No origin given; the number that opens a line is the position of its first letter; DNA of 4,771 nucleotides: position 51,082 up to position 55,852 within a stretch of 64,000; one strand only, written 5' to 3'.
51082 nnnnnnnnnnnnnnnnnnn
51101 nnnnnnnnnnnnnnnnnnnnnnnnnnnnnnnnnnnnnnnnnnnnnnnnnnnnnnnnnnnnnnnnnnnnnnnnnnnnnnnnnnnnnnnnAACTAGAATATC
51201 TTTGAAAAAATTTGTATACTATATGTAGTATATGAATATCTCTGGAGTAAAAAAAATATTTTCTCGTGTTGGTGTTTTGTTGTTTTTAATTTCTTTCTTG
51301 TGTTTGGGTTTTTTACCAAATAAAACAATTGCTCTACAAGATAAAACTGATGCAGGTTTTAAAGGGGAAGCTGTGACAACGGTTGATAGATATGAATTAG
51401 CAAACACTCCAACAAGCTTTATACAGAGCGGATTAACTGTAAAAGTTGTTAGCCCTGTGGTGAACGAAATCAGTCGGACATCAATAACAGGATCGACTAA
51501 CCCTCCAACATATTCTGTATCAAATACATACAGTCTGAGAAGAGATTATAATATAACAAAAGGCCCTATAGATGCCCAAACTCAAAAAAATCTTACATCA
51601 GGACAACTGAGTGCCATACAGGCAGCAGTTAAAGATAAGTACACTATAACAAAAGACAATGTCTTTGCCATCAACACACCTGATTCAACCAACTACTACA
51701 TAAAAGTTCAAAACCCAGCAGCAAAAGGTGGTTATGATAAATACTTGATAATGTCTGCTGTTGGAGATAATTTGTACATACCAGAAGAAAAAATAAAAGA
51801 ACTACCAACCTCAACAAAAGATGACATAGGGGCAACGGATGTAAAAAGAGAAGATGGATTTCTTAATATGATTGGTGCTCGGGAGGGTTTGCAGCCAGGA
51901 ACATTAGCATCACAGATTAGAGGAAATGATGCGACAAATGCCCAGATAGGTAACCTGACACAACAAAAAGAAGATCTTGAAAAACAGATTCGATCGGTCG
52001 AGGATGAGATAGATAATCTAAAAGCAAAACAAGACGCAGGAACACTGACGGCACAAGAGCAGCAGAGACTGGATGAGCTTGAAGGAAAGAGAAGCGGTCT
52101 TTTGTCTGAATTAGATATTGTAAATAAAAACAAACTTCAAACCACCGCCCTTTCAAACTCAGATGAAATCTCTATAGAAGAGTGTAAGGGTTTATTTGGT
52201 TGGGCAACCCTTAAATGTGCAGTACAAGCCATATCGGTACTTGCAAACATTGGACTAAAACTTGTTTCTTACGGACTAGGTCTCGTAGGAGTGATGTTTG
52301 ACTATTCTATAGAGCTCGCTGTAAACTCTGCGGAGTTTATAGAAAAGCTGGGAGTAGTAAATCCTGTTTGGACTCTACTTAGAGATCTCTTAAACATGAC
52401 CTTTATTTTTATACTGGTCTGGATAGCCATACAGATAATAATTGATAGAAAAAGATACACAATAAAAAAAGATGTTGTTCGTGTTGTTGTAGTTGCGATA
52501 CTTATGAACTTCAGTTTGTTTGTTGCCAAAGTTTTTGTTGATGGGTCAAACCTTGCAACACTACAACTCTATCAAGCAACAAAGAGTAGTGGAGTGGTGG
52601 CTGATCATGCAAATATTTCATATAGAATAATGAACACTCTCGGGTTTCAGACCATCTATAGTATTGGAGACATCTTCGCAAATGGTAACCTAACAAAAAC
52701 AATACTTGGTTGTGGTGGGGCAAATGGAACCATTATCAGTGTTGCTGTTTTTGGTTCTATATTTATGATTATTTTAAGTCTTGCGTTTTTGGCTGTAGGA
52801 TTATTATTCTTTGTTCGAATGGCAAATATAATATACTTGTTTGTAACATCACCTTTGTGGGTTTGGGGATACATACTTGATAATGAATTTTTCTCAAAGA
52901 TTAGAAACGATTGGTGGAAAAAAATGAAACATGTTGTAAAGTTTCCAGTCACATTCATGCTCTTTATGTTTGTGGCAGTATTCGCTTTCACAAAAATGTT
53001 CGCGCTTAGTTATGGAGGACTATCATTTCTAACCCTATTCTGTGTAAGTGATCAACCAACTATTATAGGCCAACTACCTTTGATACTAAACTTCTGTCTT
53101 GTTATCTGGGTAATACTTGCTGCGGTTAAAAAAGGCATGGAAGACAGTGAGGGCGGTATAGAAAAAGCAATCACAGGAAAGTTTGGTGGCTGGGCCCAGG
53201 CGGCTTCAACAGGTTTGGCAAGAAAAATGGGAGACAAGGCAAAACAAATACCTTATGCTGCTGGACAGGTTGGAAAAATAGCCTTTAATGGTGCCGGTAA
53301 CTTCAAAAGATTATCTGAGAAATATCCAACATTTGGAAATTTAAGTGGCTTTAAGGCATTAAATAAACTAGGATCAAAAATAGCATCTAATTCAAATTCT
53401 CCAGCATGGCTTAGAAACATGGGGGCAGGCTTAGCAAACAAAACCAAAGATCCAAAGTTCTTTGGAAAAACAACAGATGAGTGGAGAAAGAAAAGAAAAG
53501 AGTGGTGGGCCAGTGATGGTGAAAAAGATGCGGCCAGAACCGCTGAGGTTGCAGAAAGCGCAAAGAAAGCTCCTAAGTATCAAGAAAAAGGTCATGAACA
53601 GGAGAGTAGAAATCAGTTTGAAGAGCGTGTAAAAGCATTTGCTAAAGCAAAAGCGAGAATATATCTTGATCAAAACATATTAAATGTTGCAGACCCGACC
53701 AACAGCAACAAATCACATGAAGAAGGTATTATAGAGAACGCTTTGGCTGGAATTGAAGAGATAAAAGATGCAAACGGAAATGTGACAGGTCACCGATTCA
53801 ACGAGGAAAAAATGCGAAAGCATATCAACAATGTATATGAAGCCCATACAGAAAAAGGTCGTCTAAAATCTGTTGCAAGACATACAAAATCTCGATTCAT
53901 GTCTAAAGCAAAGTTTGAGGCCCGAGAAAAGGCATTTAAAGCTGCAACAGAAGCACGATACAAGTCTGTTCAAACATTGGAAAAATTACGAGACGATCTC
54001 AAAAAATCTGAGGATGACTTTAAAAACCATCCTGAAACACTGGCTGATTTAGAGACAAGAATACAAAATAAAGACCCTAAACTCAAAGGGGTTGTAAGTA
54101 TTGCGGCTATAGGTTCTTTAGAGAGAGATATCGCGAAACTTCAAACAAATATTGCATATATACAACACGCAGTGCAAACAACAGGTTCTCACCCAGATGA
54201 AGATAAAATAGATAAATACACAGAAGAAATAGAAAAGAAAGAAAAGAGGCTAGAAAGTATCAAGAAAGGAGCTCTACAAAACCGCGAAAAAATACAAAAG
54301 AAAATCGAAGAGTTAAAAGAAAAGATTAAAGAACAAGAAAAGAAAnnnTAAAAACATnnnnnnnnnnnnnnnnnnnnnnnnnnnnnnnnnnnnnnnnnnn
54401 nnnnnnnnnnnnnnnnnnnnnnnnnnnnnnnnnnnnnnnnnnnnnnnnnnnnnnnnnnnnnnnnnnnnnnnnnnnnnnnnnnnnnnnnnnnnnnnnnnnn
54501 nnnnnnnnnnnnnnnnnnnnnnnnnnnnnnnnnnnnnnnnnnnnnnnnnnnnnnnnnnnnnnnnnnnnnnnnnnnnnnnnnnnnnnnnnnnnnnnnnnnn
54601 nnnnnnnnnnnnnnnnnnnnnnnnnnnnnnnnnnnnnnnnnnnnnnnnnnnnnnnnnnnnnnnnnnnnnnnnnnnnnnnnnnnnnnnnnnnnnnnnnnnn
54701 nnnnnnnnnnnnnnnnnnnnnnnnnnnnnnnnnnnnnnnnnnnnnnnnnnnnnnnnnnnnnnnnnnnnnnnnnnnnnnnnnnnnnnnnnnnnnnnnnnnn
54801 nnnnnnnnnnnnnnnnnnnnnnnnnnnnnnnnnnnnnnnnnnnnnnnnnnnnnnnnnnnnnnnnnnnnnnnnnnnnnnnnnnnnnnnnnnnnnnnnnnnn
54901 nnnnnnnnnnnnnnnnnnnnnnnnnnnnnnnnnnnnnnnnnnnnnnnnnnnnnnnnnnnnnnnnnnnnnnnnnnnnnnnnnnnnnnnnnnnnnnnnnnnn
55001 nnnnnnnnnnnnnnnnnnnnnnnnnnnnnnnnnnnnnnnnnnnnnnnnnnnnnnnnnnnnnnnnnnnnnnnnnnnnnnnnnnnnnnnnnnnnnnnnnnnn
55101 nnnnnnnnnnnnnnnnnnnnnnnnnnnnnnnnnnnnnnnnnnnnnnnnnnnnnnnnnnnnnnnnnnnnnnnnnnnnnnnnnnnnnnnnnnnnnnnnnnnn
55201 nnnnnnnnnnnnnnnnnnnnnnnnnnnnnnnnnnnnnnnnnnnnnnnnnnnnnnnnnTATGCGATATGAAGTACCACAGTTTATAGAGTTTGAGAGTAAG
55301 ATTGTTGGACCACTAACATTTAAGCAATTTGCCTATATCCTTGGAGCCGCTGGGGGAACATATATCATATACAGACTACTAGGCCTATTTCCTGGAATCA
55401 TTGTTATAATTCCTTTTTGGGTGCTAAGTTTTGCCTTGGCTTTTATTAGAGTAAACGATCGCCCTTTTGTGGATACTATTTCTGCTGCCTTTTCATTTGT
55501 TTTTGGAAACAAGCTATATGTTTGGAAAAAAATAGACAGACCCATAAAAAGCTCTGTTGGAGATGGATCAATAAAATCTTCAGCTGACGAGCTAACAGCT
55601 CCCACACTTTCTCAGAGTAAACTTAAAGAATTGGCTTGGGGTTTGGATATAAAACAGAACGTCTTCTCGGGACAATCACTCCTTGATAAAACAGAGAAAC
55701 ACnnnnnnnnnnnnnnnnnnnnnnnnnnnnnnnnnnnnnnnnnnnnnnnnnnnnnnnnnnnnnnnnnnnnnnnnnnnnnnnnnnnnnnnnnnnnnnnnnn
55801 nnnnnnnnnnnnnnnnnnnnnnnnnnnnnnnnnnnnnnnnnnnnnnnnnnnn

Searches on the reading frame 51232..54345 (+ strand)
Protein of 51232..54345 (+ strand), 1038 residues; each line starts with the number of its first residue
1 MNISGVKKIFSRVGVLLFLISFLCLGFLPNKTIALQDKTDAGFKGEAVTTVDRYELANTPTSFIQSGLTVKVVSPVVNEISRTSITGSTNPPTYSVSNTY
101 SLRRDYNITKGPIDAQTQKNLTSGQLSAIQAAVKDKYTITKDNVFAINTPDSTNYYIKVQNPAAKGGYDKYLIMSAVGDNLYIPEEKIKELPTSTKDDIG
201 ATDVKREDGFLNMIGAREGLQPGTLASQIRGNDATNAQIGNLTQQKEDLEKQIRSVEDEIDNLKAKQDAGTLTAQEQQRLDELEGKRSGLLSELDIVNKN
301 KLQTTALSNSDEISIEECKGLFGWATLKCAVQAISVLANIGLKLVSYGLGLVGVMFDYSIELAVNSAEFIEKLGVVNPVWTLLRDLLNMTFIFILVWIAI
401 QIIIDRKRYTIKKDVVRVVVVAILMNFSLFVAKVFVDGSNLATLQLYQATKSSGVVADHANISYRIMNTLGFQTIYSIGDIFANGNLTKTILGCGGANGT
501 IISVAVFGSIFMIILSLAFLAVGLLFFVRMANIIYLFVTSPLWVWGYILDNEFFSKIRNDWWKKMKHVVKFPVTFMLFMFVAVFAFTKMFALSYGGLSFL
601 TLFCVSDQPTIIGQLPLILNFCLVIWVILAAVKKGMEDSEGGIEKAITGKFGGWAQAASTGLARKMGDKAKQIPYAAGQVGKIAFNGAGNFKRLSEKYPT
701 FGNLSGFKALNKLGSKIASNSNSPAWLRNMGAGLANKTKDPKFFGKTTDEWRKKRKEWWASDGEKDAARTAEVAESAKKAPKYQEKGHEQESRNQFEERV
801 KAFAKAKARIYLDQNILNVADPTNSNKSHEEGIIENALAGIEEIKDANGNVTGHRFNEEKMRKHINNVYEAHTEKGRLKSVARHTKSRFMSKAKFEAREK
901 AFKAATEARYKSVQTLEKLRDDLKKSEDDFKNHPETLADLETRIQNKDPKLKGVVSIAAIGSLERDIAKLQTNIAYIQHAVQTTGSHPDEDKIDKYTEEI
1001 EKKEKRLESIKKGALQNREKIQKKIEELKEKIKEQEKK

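Call 5: search_protein_families(library=pfam, proteins=[window:51232-54345:+], max_evalue=0.01)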
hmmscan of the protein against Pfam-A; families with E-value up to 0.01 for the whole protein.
window:51232-54345:+ (1038 aa): 2 families
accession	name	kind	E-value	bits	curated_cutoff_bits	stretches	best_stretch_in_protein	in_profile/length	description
PF21037.2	CCDC138_cc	-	0.00082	19.8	27.1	1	232-269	17-54/59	Coiled-coil-domain-containing protein 138, coiled-coil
PF16326.10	ABC_tran_CTD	-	0.0037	17.9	32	1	962-1008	12-58/69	ABC transporter C-terminal domain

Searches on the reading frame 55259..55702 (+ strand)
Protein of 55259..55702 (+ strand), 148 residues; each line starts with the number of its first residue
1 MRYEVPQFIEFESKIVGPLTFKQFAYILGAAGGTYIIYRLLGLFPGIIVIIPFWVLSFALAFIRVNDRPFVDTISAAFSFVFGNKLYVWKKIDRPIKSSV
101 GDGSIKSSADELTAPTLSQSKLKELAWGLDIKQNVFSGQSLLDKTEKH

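Call 5: search_protein_families(library=pfam, proteins=[window:55259-55702:+], max_evalue=0.01)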
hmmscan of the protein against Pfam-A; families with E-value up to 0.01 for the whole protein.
window:55259-55702:+ (148 aa): 1 family
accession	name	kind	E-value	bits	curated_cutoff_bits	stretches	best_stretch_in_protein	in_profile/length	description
PF12666.12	PrgI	-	3.3e-07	31.2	27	1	9-81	6-82/91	PrgI family protein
